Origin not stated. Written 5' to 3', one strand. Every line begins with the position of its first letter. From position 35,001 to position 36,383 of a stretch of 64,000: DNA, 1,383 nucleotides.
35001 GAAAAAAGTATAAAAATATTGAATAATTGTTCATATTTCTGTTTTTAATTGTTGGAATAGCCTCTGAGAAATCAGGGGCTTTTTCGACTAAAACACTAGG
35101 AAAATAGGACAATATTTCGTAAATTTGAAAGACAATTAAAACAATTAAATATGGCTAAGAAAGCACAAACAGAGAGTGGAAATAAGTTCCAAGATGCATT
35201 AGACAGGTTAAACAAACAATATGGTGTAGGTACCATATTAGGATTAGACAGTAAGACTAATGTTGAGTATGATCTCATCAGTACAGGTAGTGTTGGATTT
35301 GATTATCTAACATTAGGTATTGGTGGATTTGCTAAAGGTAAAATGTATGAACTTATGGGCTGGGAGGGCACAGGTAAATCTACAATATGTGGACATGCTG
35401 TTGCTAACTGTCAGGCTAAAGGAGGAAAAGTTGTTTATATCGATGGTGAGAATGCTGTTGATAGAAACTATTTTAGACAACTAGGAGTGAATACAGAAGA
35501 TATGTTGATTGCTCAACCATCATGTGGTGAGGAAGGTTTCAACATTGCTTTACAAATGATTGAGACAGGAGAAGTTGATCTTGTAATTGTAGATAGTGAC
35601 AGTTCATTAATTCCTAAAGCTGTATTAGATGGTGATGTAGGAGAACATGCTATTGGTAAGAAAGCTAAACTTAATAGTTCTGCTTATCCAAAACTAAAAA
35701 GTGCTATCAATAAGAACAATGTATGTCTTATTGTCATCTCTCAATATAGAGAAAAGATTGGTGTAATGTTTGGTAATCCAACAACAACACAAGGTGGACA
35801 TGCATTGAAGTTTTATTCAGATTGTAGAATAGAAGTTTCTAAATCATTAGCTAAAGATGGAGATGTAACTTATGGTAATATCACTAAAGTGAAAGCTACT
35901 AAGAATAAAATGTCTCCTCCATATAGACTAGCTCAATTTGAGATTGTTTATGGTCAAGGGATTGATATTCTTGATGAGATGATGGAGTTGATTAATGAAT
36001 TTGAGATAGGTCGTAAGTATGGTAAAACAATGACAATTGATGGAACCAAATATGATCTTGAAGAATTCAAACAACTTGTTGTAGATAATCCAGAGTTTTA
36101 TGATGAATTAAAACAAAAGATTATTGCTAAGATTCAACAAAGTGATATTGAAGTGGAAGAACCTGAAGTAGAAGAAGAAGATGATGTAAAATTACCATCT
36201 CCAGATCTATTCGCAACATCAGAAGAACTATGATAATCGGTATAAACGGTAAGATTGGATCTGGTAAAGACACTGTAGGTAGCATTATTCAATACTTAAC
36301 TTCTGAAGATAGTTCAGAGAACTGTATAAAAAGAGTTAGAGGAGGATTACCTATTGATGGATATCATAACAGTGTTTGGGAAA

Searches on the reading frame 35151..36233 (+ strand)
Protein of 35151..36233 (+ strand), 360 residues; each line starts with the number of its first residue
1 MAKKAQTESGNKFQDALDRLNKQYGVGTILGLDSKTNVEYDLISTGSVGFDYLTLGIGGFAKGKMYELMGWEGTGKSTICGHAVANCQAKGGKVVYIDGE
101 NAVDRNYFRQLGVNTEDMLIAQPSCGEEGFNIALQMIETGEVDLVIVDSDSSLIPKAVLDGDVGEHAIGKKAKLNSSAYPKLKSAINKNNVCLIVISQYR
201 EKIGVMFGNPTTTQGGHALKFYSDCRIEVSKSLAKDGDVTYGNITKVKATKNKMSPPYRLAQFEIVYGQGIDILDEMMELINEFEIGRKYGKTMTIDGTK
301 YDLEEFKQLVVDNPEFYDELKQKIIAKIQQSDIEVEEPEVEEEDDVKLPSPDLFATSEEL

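Call 11: search_protein_families(library=pfam, proteins=[window:35151-36233:+], max_evalue=0.001)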
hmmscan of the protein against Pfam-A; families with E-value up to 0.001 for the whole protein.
window:35151-36233:+ (360 aa): 3 families
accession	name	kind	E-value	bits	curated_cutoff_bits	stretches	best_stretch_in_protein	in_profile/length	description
PF00154.27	RecA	-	4.5e-83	279.1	27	1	13-272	3-262/262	recA bacterial DNA recombination protein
PF06745.19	ATPase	-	1.4e-07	31.6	26.6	1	44-118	2-77/231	KaiC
PF08423.17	Rad51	-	4.3e-06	26.6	22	1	43-232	8-212/244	Rad51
